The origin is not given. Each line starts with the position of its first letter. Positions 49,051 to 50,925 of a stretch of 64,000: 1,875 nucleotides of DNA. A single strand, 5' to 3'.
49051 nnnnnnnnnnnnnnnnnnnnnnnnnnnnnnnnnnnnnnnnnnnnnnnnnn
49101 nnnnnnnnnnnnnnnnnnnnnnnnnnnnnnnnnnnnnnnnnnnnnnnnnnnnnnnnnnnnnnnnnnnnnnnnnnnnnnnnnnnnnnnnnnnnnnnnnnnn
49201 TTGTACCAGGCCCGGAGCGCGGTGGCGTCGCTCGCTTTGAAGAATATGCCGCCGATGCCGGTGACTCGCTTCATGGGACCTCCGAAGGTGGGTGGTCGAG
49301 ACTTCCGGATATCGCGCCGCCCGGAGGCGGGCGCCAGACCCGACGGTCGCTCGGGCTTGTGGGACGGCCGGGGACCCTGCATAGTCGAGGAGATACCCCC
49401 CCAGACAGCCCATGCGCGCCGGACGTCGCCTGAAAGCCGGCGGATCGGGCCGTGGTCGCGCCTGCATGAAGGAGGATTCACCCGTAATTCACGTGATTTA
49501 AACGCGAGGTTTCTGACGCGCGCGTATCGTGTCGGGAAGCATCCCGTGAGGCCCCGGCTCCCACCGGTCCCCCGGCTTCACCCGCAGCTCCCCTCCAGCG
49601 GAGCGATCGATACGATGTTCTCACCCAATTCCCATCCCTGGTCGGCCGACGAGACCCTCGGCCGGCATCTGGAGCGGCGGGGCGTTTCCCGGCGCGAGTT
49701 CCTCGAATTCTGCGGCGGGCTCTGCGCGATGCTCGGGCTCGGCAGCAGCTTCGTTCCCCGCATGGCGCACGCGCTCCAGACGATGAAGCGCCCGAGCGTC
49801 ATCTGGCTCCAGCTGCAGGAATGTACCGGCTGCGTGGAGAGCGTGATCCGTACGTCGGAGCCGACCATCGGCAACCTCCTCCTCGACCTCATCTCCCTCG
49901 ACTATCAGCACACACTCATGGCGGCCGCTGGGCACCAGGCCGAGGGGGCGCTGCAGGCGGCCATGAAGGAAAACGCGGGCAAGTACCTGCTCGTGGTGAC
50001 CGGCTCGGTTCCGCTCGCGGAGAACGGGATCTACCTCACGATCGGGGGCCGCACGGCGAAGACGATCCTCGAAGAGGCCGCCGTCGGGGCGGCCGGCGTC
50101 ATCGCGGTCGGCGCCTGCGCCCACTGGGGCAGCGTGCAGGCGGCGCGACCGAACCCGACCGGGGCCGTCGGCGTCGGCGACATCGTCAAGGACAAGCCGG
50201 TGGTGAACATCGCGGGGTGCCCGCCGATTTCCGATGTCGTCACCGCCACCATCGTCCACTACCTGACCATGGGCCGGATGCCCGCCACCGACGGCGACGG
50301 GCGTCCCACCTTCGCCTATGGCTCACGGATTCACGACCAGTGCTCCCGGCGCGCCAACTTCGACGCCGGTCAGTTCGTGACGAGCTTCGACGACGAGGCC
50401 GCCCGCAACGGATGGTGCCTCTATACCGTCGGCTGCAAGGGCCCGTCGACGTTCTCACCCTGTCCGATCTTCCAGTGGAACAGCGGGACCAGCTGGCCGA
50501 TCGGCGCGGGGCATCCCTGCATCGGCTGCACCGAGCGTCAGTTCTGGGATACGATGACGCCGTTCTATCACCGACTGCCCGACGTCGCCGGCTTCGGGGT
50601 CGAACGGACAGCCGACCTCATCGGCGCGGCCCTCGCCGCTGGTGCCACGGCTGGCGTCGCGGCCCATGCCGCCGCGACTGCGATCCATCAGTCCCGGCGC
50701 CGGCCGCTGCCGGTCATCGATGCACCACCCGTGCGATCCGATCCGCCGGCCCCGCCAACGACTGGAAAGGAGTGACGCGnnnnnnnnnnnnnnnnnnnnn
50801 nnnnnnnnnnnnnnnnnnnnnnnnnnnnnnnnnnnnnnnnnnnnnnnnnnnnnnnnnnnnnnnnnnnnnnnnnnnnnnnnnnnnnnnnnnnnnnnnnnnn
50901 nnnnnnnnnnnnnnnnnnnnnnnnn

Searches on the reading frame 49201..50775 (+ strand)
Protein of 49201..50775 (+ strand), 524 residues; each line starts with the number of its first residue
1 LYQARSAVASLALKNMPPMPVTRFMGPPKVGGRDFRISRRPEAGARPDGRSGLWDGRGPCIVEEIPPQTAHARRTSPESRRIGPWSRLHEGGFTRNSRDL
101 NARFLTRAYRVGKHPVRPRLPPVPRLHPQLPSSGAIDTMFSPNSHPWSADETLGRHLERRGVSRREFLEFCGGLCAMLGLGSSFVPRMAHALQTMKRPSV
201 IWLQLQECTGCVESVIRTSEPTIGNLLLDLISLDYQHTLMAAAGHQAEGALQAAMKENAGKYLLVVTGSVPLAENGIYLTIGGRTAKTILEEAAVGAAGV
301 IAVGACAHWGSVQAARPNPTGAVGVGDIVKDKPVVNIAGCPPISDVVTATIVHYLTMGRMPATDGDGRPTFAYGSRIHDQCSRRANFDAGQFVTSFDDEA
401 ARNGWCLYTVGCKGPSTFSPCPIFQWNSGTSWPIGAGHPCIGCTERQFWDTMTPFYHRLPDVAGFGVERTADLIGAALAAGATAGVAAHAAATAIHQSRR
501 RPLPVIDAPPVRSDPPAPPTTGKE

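Call 17: search_protein_families(library=pfam, proteins=[window:49201-50775:+], max_evalue=0.001)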
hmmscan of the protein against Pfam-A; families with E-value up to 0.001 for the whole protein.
window:49201-50775:+ (524 aa): 2 families
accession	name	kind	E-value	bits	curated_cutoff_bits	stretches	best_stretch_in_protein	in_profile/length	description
PF14720.11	NiFe_hyd_SSU_C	-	2.2e-33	114.9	27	1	373-456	1-80/80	NiFe/NiFeSe hydrogenase small subunit C-terminal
PF01058.29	Oxidored_q6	-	2e-26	92.7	27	1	208-353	1-127/128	NADH ubiquinone oxidoreductase, 20 Kd subunit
